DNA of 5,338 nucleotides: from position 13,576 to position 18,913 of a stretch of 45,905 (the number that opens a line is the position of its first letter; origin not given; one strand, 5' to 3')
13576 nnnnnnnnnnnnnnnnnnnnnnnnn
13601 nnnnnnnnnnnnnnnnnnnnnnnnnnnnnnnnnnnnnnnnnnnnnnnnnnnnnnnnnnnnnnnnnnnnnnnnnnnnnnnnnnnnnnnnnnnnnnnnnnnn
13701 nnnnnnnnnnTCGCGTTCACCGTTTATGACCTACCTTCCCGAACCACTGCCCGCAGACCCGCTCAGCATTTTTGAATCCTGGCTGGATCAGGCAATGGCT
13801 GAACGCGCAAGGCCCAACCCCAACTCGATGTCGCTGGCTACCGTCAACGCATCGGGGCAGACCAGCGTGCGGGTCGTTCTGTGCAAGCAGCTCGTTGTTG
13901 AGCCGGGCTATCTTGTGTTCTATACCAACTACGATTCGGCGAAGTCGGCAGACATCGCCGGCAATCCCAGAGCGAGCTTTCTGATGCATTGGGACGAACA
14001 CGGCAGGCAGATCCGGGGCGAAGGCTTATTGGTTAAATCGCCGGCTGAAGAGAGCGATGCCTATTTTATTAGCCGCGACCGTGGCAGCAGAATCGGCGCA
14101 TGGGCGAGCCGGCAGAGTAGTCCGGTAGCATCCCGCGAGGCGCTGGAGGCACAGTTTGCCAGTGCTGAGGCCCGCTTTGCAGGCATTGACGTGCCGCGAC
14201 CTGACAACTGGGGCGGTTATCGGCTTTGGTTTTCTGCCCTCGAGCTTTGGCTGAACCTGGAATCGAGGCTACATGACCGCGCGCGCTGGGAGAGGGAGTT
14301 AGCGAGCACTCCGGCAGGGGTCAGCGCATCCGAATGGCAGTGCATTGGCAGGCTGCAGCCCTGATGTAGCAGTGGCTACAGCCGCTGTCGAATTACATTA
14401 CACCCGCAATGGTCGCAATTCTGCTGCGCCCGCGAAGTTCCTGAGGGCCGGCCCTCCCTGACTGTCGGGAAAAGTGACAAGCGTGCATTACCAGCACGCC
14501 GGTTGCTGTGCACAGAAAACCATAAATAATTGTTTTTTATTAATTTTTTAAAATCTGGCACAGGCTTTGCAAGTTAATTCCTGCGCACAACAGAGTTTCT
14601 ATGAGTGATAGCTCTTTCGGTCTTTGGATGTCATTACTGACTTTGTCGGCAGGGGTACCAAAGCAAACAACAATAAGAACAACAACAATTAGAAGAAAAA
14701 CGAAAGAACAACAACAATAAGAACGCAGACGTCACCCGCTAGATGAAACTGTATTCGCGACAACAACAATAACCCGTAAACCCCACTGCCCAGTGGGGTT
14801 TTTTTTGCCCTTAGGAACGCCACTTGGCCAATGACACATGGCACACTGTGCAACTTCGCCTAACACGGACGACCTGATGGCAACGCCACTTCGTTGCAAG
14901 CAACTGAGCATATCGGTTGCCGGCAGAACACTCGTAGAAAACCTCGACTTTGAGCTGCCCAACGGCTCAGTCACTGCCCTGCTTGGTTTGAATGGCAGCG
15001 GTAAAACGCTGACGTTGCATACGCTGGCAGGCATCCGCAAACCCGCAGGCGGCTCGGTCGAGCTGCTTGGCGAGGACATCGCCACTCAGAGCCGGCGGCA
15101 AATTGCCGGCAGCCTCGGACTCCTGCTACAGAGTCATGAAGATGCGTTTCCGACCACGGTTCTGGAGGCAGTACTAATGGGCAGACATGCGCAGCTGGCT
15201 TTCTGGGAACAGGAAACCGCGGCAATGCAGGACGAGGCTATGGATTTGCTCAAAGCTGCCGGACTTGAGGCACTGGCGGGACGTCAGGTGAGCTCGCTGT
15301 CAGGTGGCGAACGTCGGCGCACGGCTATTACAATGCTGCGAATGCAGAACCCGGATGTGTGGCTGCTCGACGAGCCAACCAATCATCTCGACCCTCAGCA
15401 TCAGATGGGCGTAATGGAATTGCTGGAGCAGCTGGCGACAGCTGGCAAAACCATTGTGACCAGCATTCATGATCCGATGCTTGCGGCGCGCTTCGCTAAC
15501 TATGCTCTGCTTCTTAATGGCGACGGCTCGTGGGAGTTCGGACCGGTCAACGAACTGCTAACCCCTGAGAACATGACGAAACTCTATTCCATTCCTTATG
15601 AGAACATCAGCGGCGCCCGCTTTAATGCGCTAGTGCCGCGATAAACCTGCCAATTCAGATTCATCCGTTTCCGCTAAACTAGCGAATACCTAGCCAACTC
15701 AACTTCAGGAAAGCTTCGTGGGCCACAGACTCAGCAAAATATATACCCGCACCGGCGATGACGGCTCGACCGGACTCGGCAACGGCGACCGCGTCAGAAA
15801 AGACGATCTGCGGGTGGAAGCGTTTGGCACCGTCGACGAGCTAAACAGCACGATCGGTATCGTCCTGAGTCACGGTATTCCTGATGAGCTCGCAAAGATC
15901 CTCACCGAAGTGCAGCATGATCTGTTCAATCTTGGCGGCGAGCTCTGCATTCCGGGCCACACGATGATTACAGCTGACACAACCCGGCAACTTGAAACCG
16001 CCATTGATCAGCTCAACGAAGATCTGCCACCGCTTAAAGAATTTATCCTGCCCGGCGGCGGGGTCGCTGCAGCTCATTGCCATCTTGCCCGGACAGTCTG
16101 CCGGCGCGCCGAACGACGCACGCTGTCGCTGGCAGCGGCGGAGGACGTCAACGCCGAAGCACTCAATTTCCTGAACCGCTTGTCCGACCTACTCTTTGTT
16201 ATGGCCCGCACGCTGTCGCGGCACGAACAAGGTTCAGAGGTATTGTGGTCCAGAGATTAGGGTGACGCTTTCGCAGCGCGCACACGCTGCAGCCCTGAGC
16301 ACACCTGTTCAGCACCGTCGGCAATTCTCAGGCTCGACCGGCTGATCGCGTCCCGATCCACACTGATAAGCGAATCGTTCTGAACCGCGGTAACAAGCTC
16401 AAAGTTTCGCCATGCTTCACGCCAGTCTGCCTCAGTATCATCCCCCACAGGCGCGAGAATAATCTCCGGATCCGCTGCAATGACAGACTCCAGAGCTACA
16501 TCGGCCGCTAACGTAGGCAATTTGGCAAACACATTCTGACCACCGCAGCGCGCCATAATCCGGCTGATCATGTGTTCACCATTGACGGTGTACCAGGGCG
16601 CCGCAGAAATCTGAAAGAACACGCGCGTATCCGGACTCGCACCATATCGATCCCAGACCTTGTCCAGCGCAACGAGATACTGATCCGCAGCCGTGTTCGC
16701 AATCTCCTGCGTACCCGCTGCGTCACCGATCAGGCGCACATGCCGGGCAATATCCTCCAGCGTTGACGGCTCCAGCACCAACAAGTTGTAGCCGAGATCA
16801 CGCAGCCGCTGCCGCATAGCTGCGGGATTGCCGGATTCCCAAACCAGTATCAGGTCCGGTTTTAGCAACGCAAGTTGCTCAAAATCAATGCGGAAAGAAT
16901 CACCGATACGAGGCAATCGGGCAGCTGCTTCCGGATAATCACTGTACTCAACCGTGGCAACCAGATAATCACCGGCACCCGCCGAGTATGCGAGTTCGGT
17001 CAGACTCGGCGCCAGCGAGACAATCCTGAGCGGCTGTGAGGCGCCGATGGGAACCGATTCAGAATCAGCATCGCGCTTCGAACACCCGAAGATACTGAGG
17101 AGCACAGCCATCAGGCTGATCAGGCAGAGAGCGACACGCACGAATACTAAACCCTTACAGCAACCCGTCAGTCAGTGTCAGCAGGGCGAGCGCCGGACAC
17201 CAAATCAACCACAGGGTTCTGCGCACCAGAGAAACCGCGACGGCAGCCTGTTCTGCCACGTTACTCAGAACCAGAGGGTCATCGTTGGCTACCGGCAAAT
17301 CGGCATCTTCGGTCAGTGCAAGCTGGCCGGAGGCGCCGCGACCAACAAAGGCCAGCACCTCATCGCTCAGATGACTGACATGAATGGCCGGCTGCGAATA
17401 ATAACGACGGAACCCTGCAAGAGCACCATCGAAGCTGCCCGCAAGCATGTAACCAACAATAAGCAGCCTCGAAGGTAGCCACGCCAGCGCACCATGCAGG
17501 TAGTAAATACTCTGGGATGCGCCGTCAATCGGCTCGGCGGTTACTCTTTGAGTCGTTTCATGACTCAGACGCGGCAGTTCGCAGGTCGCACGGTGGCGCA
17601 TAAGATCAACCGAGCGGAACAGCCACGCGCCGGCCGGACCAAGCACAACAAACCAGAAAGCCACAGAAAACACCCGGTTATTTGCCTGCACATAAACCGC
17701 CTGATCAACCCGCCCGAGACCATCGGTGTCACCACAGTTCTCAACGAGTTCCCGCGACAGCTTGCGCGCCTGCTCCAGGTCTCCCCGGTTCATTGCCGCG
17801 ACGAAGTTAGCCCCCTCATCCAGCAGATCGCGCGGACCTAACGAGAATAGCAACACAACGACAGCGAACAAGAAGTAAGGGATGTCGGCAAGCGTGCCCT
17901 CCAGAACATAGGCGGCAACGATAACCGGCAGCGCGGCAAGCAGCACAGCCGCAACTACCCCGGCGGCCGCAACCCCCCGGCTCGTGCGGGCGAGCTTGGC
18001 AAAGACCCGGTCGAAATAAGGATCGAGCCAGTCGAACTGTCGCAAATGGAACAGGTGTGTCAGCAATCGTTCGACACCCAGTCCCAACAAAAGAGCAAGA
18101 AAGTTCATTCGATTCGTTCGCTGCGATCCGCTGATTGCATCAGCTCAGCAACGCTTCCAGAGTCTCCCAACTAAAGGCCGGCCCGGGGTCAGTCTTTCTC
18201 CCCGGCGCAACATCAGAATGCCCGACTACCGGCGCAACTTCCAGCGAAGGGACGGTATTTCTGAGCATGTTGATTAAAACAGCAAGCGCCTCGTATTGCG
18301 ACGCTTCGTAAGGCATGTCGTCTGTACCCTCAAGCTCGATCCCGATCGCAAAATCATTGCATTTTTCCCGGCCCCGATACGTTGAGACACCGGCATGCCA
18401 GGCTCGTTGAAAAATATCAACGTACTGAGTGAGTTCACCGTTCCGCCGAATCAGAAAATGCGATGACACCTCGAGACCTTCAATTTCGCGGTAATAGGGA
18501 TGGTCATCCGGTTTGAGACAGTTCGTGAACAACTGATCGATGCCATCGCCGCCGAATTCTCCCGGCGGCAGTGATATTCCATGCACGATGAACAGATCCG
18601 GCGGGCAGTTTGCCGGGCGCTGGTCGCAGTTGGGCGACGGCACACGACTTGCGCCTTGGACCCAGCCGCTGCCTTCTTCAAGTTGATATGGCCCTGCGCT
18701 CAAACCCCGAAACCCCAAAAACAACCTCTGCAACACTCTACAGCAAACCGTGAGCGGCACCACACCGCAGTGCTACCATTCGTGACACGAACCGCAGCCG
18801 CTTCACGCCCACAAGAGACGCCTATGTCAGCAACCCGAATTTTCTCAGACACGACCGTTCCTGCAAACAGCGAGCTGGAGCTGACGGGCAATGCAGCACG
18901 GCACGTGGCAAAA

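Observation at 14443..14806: Sigma54-driven, terminator-bounded ~225-nt transcript made largely of (AAN)n tracts: candidate CrcZ-like Hfq/Crc sponge sRNA at a locus not adjacent to cbrAB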

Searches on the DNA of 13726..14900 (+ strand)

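Call 4: search_rna_families(source=window, start=14300, end=14900, threshold=evalue, max_evalue=10, show_alignments=5)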
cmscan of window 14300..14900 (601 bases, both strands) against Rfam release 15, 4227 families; matches with E-value up to 10: 12.
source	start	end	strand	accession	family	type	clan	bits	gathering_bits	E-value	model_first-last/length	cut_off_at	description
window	14730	14806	+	RF01772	rnk_pseudo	Cis-reg; leader;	-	21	55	0.41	1-108/108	no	Pseudomonas rnk leader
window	14758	14806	+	RF02702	AgvB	Gene; sRNA;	-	20.1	56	0.26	1-62/62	no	Anti GcvB sRNA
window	14508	14578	-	RF02077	STnc220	Gene; sRNA;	-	20.1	60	0.91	1-79/79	no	Salmonella enterica sRNA STnc220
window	14545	14617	+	RF01830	StyR-44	Gene;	-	17.3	54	7.2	1-107/107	no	Salmonella enterica Typhi npcRNA 44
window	14711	14813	+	RF02860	Arrc14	Gene; sRNA;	-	16.5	99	8.8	1-167/167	no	Actinobacillus sRNA 14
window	14518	14613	-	RF03149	RAGATH-12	Gene; sRNA;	-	15.6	75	1.9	1-78/78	no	RAGATH-12 RNA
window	14735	14806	+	RF00513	Trp_leader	Cis-reg; leader;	-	15.6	41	2.6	1-100/100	no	Tryptophan operon leader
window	14721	14806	-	RF02628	Hrs1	Gene; sRNA;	-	15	56.4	3.6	1-74/74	no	Hfq-regulated sRNA 1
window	14470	14503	-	RF01610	ceN104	Gene; snRNA; snoRNA; HACA-box;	-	14.7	65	8.8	105-138/153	no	Caenorhabditis snoRNA ceN104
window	14755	14806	+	RF02837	anti-hemB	Gene; sRNA;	-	14.5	49.5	1.1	1-81/81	no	Burkholderia RNA 7 (anti-hemB)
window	14470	14593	-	RF00543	snopsi18S-1377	Gene; snRNA; snoRNA; HACA-box;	-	14.2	48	7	1-140/140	no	Small nucleolar RNA psi18S-1377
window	14778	14859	-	RF02236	asX2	Gene; sRNA;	-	13.1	70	8.2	1-87/87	no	Xanthomonas sRNA asX2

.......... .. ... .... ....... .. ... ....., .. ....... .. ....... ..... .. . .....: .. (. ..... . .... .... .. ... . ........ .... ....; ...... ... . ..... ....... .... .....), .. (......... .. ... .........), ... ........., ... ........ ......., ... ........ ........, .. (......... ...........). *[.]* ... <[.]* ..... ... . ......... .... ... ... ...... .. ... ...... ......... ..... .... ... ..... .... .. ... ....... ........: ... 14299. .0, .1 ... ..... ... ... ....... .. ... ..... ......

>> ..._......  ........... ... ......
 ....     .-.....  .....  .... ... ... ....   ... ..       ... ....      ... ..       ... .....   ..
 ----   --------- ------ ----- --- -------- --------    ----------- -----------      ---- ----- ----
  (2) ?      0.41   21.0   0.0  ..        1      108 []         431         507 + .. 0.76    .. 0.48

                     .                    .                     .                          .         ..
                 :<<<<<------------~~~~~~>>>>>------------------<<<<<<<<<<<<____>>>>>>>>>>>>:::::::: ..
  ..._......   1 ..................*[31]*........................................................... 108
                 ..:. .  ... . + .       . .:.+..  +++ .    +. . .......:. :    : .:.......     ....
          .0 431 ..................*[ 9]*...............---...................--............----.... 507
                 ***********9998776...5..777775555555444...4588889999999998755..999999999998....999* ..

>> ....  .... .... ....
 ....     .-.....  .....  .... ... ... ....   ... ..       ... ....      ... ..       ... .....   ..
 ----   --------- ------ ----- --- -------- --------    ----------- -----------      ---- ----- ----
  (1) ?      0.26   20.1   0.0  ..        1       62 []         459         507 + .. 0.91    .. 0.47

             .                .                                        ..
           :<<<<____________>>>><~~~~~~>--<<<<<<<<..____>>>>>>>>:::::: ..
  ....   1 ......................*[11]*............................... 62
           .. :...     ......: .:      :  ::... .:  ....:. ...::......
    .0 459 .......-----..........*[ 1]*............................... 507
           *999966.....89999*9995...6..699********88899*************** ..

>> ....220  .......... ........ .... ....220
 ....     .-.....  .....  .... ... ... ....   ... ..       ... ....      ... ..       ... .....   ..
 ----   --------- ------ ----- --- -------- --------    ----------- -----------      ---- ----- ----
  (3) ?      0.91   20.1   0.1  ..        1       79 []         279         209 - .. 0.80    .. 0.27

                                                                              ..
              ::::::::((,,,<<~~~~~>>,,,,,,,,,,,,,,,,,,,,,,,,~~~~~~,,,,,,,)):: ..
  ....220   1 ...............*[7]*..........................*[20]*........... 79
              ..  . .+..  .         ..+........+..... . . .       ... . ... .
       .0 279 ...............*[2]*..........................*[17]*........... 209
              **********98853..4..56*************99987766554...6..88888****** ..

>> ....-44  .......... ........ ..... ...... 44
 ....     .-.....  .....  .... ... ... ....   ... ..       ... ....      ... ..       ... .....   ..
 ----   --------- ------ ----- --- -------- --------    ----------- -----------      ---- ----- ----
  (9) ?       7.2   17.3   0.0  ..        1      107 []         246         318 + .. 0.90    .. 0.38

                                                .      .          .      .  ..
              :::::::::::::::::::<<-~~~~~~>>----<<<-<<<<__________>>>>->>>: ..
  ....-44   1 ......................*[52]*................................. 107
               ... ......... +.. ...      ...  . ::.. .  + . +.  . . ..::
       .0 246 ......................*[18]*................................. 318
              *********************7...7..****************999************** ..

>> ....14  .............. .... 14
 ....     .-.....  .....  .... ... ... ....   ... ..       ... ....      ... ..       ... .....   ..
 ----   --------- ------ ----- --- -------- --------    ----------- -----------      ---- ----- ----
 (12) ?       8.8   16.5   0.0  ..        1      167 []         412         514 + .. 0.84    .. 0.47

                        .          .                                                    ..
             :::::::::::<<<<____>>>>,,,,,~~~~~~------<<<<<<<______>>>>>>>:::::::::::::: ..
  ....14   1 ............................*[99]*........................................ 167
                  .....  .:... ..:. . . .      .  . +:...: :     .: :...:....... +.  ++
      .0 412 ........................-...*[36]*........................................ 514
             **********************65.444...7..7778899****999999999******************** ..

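Call 69: search_rna_families(sources=[L028, L049, L013, L081, L100, L091], threshold=gathering)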
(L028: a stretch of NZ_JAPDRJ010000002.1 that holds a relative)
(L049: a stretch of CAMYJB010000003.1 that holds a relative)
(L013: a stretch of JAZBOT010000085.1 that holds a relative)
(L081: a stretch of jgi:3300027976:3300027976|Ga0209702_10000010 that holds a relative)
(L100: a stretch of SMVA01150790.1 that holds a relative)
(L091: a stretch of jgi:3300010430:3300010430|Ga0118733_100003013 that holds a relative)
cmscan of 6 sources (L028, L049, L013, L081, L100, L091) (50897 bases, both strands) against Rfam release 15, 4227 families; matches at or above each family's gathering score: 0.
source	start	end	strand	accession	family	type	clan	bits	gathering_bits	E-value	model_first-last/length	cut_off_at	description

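Call 70: search_rna_families(source=L028, start=6850, end=7200, threshold=evalue, max_evalue=10)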
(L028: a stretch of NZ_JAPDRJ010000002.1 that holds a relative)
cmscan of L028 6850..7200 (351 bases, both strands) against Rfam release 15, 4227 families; matches with E-value up to 10: 8.
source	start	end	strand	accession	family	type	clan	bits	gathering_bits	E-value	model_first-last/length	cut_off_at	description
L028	6893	6916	+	RF02448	SpR20_sRNA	Gene; sRNA;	-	19.3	45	0.077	1-45/45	no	Streptococcus sRNA SpR20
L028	6850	6883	+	RF00517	serC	Cis-reg; leader;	-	18.9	35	0.054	19-52/52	5'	serC leader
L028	6894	6928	+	RF03032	narK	Cis-reg;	-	16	43.2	0.99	1-72/72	no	narK RNA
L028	7096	7151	-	RF02628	Hrs1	Gene; sRNA;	-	14.8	56.4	2.3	1-74/74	no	Hfq-regulated sRNA 1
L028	7107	7155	+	RF00489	ctRNA_p42d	Gene; antisense;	-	14.3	50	3.5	1-46/46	no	ctRNA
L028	7083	7152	+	RF02837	anti-hemB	Gene; sRNA;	-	12.6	49.5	2.3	1-81/81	no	Burkholderia RNA 7 (anti-hemB)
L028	7111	7150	+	RF01813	rdlD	Gene; antitoxin;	-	12.5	50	9.9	1-66/66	no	rdlD antitoxin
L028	6993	7200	+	RF01675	CrcZ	Gene; sRNA;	-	11.5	95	0.52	1-261/398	3'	Pseudomonas sRNA CrcZ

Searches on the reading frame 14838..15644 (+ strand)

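Call 7: search_protein_families(library=ncbifam, proteins=[window:14838-15644:+])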
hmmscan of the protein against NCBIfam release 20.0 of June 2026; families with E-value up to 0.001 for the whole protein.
window:14838-15644:+ (268 aa): 188 families (the best 25 are shown)
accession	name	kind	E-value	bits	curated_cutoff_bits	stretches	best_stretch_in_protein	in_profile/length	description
TIGR03873.1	F420-0_ABC_ATP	hypoth_equivalog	1.7e-56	191.3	372.4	1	18-252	2-236/256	putative F420-0 ABC transporter ATP-binding protein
NF010068.0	PRK13548.1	equivalog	1.7e-50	171.6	261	1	16-254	4-244/261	heme ABC transporter ATP-binding protein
NF008409.0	PRK11231.1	equivalog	1.6e-48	165.3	375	1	18-253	3-238/255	Fe(3+) dicitrate ABC transporter ATP-binding protein FecE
NF007082.0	PRK09536.1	equivalog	1.7e-40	139.3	537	1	18-248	4-234/402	corrinoid ABC transporter ATPase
NF007863.0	PRK10575.1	equivalog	2.4e-40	138.5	433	1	15-254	9-249/265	Fe3+-hydroxamate ABC transporter ATP-binding protein FhuC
NF040873.1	AztA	equivalog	1.3e-38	132.5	220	1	28-219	3-185/191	zinc ABC transporter ATP-binding protein AztA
NF007606.0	PRK10253.1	equivalog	2.8e-37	128.6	497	1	16-252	6-243/266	iron-enterobactin ABC transporter ATP-binding protein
TIGR02315.1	ABC_phnC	equivalog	5e-35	121.1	266.1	1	19-250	3-242/243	phosphonate ABC transporter ATP-binding protein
TIGR02857.1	CydD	equivalog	2.9e-34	118.9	435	1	14-219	318-523/529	thiol reductant ABC exporter subunit CydD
NF052485.1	sider_ATP_EitC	equivalog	1.2e-32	113.3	485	1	19-243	4-225/251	siderophore ABC transporter ATP-binding protein EitC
TIGR01166.1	cbiO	subfamily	3.7e-32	111.3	211.8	1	32-215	7-189/190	cobalt ABC transporter, ATP-binding protein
TIGR02211.1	LolD_lipo_ex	equivalog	7.2e-31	107.4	307.75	1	31-223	19-212/221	lipoprotein-releasing ABC transporter ATP-binding protein LolD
NF010060.0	PRK13537.1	equivalog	1.6e-30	106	521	1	13-222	11-215/314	nodulation factor ABC transporter ATP-binding protein NodI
NF010067.0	PRK13547.1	equivalog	1e-29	103.7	374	1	18-257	2-259/272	heme ABC transporter ATP-binding protein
TIGR01188.1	drrA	subfamily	1.1e-29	103.7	312.45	1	33-222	9-193/302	daunorubicin resistance ABC transporter, ATP-binding protein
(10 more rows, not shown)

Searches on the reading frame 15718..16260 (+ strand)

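Call 7: search_protein_families(library=ncbifam, proteins=[window:15718-16260:+])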
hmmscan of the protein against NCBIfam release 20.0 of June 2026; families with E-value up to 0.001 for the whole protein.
window:15718-16260:+ (180 aa): 1 family
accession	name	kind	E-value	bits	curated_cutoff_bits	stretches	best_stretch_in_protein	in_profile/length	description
TIGR00636.1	PduO_Nterm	equivalog_domain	3.6e-62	209.1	108.45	1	9-177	1-170/171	cob(I)yrinic acid a,c-diamide adenosyltransferase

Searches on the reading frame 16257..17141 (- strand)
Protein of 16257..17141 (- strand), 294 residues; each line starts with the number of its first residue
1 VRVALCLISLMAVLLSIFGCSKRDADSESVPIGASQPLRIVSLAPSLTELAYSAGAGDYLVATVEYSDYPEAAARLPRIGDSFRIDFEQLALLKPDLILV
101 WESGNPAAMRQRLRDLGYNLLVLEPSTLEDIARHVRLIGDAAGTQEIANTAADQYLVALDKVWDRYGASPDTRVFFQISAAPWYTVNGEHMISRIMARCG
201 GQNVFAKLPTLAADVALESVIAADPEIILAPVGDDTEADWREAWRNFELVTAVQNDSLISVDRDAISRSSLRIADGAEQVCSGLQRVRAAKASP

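Call 7: search_protein_families(library=ncbifam, proteins=[window:16257-17141:-])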
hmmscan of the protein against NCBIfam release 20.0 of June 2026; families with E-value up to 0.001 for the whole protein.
window:16257-17141:- (294 aa): 7 families
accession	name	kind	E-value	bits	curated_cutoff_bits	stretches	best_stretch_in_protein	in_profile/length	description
NF002894.0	PRK03379.1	equivalog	1.7e-44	152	234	1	36-287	22-265/266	vitamin B12 ABC transporter substrate-binding protein BtuF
TIGR04281.1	peripla_PGF_1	equivalog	4.9e-25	88.4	325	1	20-285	5-265/330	PGF-CTERM-anchored ABC transporter substrate-binding protein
NF038402.1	TroA_like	subfamily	6.2e-16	58.6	30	1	39-231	1-186/219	helical backbone metal receptor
TIGR03659.1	IsdE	equivalog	1.2e-10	41.1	298.65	1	7-230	6-230/292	heme ABC transporter substrate-binding protein IsdE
TIGR03868.1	F420-O_ABCperi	hypoth_equivalog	1.6e-08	34.1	392.4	1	35-263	15-264/287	putative F420-0 ABC transporter substrate-binding protein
NF008501.1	PRK11411.1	subfamily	5e-06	25.7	320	1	87-287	94-293/303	Fe(3+) dicitrate ABC transporter substrate-binding protein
NF010649.0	PRK14048.1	equivalog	7e-05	22.1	374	1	74-230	99-268/374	ferrichrome/ferrioxamine B periplasmic transporter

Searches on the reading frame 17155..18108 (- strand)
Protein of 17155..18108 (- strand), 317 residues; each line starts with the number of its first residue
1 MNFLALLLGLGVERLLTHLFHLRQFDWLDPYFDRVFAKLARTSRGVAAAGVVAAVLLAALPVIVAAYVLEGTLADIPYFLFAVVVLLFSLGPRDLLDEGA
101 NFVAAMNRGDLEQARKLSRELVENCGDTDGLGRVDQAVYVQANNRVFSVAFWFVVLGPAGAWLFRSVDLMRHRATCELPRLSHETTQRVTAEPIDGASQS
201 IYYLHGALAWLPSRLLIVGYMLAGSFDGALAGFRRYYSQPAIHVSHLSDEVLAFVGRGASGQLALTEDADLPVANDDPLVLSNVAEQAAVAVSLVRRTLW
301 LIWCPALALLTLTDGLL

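Call 7: search_protein_families(library=ncbifam, proteins=[window:17155-18108:-])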
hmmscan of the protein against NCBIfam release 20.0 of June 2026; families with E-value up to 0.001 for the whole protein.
window:17155-18108:- (317 aa): 5 families
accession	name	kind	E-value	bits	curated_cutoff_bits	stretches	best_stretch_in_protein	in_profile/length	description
NF008219.0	PRK10987.1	equivalog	3.3e-25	89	238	1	1-313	1-281/285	beta-lactamase regulator AmpE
NF005792.0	PRK07630.1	equivalog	4.9e-19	68.5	291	1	1-312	1-307/312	CobD/CbiB family protein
NF006476.0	PRK08878.1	equivalog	9.2e-07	28.4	322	1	54-168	66-183/317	cobalamin biosynthesis family protein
NF002281.0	PRK01209.2-5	equivalog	1.6e-05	24.4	273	1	32-170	38-179/311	cobalamin biosynthesis protein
TIGR00380.1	cobal_cbiB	equivalog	0.00015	21.2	165.9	0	57-168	61-179/305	adenosylcobinamide-phosphate synthase CbiB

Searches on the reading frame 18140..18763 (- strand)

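Call 7: search_protein_families(library=ncbifam, proteins=[window:18140-18763:-])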
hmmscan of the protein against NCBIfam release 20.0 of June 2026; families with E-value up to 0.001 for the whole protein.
window:18140-18763:- (207 aa): 1 family
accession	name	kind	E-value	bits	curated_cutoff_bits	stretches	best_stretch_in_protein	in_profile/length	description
NF008758.0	PRK11789.1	equivalog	4.5e-79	264.2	143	1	30-205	7-181/190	1,6-anhydro-N-acetylmuramyl-L-alanine amidase AmpD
